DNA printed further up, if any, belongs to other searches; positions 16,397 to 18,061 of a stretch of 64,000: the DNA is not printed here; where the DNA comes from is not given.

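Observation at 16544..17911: RNR small subunit with a fused C-terminal glutaredoxin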

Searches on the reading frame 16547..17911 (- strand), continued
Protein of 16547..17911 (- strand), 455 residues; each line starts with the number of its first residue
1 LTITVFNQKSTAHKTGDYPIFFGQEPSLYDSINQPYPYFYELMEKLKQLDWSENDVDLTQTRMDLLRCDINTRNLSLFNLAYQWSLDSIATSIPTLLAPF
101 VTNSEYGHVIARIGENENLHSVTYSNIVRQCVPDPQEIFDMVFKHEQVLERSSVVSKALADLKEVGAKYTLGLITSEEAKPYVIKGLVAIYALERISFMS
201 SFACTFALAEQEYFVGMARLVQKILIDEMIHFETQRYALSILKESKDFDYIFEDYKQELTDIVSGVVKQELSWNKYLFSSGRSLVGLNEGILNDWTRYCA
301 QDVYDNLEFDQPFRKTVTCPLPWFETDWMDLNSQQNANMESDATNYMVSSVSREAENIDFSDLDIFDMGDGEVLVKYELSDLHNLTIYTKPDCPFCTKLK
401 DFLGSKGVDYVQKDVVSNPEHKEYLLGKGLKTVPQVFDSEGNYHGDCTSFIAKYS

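Call 17: search_solved_structures(query=window:16547-17911:-, max_evalue=0.001, show_alignments=2)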
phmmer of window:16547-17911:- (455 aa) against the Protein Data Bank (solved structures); distinct sequences matched with E-value up to 0.001: 45.
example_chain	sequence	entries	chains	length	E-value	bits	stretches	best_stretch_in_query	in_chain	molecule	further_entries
7ai8_A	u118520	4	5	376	1.7e-44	155.5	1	4-363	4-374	Ribonucleoside-diphosphate reductase 1 subunit beta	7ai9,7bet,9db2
1jpr_A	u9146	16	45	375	2.4e-44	155.1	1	15-363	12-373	Protein R2 of Ribonucleotide reductase | Ribonucleotide reductase R2 | RIBONUCLEOSIDE-DIPHOSPHATE REDUCTASE 1 SUBUNIT BETA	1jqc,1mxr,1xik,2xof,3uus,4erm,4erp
1piy_A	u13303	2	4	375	3.3e-44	154.6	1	15-363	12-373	Ribonucleoside-diphosphate reductase 1 beta chain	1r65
1mrr_A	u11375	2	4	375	5.1e-44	154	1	17-363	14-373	RIBONUCLEOTIDE REDUCTASE R1 PROTEIN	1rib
9sig_A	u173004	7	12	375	7.7e-44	153.4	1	15-363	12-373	Ribonucleoside-diphosphate reductase 1 subunit beta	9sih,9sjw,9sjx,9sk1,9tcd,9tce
1yfd_A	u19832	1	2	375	9.5e-44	153.1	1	15-363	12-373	Ribonucleoside-diphosphate reductase 1 beta chain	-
1pim_A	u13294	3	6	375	1.2e-43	152.8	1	15-363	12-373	Ribonucleoside-diphosphate reductase 1 beta chain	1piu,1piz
1rnr_A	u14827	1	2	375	1.5e-43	152.5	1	17-363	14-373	RIBONUCLEOTIDE REDUCTASE R1 PROTEIN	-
5ci0_A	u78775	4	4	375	2.9e-43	151.5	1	15-363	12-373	Ribonucleoside-diphosphate reductase 1, beta subunit, ferritin-like protein | Ribonucleoside-diphosphate reductase 1 subunit beta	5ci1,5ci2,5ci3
6w4x_C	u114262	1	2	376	3.8e-43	151.1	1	4-363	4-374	Ribonucleoside-diphosphate reductase 1 subunit beta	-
1biq_B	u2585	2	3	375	4.5e-43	150.9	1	15-363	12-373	PROTEIN R2 OF RIBONUCLEOTIDE REDUCTASE | Ribonucleoside-diphosphate reductase 1 beta chain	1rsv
1rsr_A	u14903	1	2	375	8.2e-43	150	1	15-363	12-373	Ribonucleoside-diphosphate reductase 1 beta chain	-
1biq_A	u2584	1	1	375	1.3e-42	149.4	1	15-363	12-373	PROTEIN R2 OF RIBONUCLEOTIDE REDUCTASE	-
1pj0_A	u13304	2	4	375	2.9e-42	148.2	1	15-363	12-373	Ribonucleoside-diphosphate reductase 1 beta chain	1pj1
2alx_A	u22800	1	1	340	2.3e-40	141.9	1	4-328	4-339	Ribonucleoside-diphosphate reductase 1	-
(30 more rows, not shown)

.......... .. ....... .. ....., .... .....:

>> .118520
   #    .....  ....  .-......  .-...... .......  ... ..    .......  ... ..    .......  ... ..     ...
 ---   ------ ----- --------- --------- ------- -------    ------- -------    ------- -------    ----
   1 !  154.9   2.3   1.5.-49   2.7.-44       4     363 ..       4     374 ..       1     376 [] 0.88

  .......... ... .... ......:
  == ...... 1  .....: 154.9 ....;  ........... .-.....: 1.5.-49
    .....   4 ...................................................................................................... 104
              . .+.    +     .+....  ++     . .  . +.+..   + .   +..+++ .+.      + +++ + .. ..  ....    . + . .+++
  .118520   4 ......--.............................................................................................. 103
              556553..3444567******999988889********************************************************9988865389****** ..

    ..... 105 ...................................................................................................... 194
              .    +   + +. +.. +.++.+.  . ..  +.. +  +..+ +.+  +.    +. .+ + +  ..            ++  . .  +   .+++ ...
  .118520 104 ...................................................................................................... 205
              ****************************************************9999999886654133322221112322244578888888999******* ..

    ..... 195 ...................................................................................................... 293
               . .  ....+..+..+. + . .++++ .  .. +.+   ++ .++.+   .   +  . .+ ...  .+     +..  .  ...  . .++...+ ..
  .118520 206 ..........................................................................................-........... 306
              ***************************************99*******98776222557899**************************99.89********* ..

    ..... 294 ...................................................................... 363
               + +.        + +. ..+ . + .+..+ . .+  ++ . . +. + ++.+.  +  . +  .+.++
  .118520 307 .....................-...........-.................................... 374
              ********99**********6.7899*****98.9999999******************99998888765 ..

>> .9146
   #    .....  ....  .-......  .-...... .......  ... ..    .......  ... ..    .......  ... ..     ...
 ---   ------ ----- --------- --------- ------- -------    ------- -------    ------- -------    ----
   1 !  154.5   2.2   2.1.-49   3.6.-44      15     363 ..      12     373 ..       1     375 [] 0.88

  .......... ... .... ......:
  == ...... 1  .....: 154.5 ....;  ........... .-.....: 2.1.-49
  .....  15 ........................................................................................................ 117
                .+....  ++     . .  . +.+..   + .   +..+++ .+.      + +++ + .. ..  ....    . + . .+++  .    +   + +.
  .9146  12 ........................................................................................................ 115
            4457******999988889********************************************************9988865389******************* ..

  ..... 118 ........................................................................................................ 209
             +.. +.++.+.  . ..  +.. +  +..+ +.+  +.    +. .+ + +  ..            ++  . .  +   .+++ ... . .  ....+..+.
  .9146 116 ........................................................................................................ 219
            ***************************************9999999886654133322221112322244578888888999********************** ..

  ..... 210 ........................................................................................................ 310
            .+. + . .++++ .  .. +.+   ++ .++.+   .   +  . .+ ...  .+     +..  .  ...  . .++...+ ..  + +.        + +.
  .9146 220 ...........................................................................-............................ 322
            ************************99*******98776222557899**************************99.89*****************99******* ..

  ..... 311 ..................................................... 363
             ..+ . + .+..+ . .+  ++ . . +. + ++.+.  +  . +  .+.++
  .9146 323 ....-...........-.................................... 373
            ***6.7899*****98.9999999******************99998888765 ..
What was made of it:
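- On Class Ia RNR beta subunit (NrdB, E. coli-like/NrdBg): Best PDB matches are E. coli NrdB, E 1.7e-44 (call 17).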

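Call 25: find_encoding_contigs(protein=P0033, flank=5000, max_places=2)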
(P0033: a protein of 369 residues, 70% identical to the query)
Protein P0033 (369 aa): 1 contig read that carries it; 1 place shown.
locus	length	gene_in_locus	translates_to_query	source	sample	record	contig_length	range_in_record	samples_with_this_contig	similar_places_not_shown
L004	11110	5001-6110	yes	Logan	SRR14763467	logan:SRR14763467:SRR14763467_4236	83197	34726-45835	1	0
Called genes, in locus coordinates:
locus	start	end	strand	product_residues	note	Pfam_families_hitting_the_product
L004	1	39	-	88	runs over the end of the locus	-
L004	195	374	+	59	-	-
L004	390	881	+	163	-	-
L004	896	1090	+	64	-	-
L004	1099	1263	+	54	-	-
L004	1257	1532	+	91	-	-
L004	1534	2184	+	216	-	-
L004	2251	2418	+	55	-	-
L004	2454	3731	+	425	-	PF03477:ATP-cone (weak), PF00317:Ribonuc_red_lgN, PF02867:Ribonuc_red_lgC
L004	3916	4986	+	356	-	PF02867:Ribonuc_red_lgC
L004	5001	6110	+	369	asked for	PF00268:Ribonuc_red_sm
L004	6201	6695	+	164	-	-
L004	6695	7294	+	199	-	PF05838:Glyco_hydro_108, PF09374:PG_binding_3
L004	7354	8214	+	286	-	PF02562:PhoH, PF13604:AAA_30, PF13245:AAA_19 (weak)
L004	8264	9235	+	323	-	-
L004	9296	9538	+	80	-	-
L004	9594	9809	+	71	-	-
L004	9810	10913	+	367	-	PF01068:DNA_ligase_A_M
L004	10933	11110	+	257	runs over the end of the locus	-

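Call 26: find_encoding_contigs(protein=P0035, flank=5000, max_places=2)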
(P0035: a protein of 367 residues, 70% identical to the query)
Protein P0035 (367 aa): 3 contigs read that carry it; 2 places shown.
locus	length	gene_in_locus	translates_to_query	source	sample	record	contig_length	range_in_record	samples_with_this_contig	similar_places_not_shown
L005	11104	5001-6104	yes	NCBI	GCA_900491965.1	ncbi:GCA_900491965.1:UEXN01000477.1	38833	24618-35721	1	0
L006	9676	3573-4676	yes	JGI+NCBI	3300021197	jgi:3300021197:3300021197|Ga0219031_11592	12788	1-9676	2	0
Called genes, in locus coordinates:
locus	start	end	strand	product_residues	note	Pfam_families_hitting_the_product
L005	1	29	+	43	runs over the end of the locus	-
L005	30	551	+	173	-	PF00186:DHFR_1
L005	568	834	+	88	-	-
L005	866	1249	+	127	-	-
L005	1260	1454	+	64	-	-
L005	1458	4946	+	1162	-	PF00462:Glutaredoxin, PF00317:Ribonuc_red_lgN, PF02867:Ribonuc_red_lgC, PF14890:Intein_splicing, PF14528:LAGLIDADG_3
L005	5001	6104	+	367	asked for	PF00268:Ribonuc_red_sm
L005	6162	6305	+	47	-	-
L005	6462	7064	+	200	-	PF05838:Glyco_hydro_108, PF09374:PG_binding_3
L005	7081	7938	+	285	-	PF02562:PhoH, PF13245:AAA_19 (weak), PF13604:AAA_30 (faint)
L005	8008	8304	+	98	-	-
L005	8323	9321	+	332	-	-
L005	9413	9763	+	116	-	PF24240:DUF7448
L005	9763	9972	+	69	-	-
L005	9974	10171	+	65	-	-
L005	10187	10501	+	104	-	-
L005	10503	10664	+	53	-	-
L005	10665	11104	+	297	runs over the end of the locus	PF02086:MethyltransfD12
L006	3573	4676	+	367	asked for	PF00268:Ribonuc_red_sm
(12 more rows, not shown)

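Call 36: predict_structure(alignment_id=A1)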
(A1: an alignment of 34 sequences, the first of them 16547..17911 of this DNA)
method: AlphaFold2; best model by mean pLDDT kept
length: 455 residues; sequences in the alignment: 34
mean_pLDDT: 86.1   pTM: 0.71
mean pLDDT of the five models: 86.1, 85.1, 85.1, 84.4, 84.3
residues with pLDDT >= 90: 310; 70-90: 84; 50-70: 20; < 50: 41
segments of 3 or more residues with pLDDT < 50: 336-360, 362-375
pLDDT, mean of each block of 10 residues (from residue 1): 63 84 75 84 93 92 92 91 89 94 92 95 94 86 77 91 97 97 98 96 94 94 95 97 95 97 97 91 86 97 97 92 86 51 37 38 40 57 90 94 93 96 94 94 93 86
secondary structure, 60 per line:
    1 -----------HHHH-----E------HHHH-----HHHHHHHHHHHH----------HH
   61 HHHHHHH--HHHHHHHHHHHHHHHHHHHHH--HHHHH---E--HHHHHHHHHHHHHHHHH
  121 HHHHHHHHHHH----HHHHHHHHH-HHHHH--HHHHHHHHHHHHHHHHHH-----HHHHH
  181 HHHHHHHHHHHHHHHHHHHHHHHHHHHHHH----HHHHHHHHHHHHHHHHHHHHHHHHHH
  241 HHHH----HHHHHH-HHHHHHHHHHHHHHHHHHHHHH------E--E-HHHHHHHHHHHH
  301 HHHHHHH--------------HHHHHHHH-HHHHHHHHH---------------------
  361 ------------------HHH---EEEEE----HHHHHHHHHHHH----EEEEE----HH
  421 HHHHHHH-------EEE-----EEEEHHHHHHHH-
elements in order: H12-15 H28-31 H37-48 H59-67 H70-90 H93-97 H104-131 H136-144 H146-150 H153-170 H176-210 H215-244 H249-254 H256-277 H289-307 H322-329 H331-339 E385-389 H394-405 E410-414 H419-427 E435-437 E443-446 H447-454

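Call 44: get_annotated_region(hit=H19, flank=3500)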
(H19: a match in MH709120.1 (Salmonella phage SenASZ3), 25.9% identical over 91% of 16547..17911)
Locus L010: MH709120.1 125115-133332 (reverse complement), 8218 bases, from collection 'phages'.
description: Salmonella phage SenASZ3, complete genome.
organism: Salmonella phage SenASZ3 (NCBI taxid 2301648)
taxonomy: Viruses; Duplodnaviria; Heunggongvirae; Uroviricota; Caudoviricetes; Ackermannviridae; Cvivirinae; Kuttervirus; Kuttervirus SenASZ3
host: Salmonella enterica; source: -; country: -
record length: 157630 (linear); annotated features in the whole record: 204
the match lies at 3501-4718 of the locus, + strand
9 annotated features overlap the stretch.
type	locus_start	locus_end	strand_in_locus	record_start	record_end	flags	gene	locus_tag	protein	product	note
CDS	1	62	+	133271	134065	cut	-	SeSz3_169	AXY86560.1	putative peptidoglycan binding protein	putative peptidoglycan binding protein (Salmonella phage vB_SalM_SJ3)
CDS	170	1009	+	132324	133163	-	-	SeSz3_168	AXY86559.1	PhoH-like phosphate starvation-inducible protein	PhoH-like phosphate starvation-inducible protein (Salmonella phage ViI)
CDS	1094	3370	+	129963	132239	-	-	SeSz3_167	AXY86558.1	ribonucleotide-diphosphate reductase alpha subunit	ribonucleotide-diphosphate reductase alpha subunit (Escherichia phage PhaxI)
CDS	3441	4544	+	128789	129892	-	-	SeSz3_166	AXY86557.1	NrdB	Nrdb (Salmonella phage vB_SalM_SJ3)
CDS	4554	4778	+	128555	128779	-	-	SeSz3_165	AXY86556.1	glutaredoxin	Glutaredoxin (Salmonella phage ViI)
CDS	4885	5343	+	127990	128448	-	-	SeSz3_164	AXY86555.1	hypothetical protein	-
CDS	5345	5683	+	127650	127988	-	-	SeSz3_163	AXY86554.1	hypothetical protein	-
CDS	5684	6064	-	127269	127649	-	-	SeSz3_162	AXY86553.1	baseplate wedge subunit protein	base plate wedge subunit protein (Salmonella phage vB_SalM_SJ3)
CDS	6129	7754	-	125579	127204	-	-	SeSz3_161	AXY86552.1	tail associated lysozyme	Gp5-tail associated lysozyme (Salmonella phage ViI)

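Call 45: get_annotated_region(hit=H61, flank=5000)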
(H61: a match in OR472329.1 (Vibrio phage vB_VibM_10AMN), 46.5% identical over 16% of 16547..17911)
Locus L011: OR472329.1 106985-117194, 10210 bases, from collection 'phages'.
description: Vibrio phage vB_VibM_10AMN, complete genome.
organism: Vibrio phage vB_VibM_10AMN (NCBI taxid 3075960)
taxonomy: Viruses; Duplodnaviria; Heunggongvirae; Uroviricota; Caudoviricetes
host: Vibrio parahaemolyticus; source: seafood sewage; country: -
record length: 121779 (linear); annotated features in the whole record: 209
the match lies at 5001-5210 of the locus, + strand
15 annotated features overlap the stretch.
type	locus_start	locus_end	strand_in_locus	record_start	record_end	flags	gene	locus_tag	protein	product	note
CDS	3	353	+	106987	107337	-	-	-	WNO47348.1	hypothetical protein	-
CDS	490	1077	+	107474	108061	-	-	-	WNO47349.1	hypothetical protein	-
CDS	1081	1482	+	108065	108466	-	-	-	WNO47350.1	hypothetical protein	-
CDS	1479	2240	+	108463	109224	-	-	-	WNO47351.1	hypothetical protein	-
CDS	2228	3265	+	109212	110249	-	-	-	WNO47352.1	ribonucleotide reductase of class Ia (aerobic), beta subunit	Ribonucleotide reductase of class Ia (aerobic), beta subunit #T4-like NrdA #T4 GC1777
CDS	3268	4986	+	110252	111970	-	-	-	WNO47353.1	hypothetical protein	-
CDS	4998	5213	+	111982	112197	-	-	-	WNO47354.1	hypothetical protein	-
CDS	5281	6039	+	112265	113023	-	-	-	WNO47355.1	hypothetical protein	-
CDS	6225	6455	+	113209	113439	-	-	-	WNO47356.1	hypothetical protein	-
CDS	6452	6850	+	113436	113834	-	-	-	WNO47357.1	endolysin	-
CDS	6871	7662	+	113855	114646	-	-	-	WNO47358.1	hypothetical protein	-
CDS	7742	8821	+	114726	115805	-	-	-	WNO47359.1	hypothetical protein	-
CDS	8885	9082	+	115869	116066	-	-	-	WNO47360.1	hypothetical protein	-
CDS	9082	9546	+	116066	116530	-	-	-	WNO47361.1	hypothetical protein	-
CDS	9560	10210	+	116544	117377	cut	-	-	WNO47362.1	hypothetical protein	-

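Call 57: find_encoding_contigs(protein=P0034, flank=6000, max_places=1)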
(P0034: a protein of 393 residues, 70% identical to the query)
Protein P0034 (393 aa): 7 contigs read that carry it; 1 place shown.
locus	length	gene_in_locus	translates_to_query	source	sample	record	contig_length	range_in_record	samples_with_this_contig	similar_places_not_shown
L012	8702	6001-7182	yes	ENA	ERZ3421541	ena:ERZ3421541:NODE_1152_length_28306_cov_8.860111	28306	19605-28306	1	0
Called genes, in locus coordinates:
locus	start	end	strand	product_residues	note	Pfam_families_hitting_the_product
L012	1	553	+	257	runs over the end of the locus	-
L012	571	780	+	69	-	-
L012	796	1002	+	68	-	-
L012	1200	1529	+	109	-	-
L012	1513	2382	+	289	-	PF00303:Thymidylat_synt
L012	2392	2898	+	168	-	PF00186:DHFR_1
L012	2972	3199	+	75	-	-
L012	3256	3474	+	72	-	-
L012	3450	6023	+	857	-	PF00462:Glutaredoxin, PF03477:ATP-cone (weak), PF00317:Ribonuc_red_lgN, PF02867:Ribonuc_red_lgC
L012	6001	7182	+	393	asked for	PF00268:Ribonuc_red_sm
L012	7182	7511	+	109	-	-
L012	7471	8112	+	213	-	-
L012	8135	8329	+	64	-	-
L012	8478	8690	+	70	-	-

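Call 58: find_encoding_contigs(protein=P0044, flank=6000, max_places=1)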
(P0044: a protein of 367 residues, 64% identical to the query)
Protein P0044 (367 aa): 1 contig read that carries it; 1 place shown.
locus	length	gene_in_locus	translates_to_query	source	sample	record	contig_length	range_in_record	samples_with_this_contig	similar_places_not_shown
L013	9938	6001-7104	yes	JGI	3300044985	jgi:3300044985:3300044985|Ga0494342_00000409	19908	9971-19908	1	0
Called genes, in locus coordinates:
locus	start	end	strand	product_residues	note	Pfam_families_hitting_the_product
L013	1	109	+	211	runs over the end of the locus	-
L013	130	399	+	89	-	-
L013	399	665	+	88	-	-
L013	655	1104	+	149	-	-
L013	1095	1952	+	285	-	PF00303:Thymidylat_synt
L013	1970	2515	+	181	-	PF00186:DHFR_1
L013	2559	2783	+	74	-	-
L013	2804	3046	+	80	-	-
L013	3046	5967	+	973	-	PF00462:Glutaredoxin, PF13409:GST_N_2 (faint), PF13417:GST_N_3, PF03477:ATP-cone (faint), PF00317:Ribonuc_red_lgN, PF02867:Ribonuc_red_lgC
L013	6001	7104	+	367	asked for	PF00268:Ribonuc_red_sm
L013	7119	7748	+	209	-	-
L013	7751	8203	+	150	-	-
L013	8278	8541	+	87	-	PF04448:DUF551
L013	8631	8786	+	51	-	-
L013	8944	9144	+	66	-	-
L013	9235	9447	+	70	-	-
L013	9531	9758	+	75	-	-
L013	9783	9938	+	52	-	?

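Call 59: find_encoding_contigs(protein=P0041, flank=6000, max_places=1)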
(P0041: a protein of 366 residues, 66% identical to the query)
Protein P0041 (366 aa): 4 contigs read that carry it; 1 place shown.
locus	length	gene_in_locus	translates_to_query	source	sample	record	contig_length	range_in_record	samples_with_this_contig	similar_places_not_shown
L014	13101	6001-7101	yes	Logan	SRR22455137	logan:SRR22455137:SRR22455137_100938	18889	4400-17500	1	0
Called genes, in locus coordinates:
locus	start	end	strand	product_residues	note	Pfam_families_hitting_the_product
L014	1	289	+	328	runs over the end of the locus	PF13482:RNase_H_2 (weak)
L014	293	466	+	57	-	-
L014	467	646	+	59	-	-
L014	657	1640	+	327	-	PF02511:Thy1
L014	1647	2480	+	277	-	PF02086:MethyltransfD12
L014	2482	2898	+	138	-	-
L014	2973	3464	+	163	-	-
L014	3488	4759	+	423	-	PF03477:ATP-cone (weak), PF00317:Ribonuc_red_lgN, PF02867:Ribonuc_red_lgC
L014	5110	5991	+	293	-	PF02867:Ribonuc_red_lgC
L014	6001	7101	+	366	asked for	PF00268:Ribonuc_red_sm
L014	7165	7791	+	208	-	-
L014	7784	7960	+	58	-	-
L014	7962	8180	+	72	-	-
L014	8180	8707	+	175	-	-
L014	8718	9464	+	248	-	PF02562:PhoH, PF13245:AAA_19 (faint)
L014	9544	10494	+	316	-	-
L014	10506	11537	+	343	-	PF00574:CLP_protease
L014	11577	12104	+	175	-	-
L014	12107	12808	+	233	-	PF26128:Gad2 (weak)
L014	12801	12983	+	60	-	-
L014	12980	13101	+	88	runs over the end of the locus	-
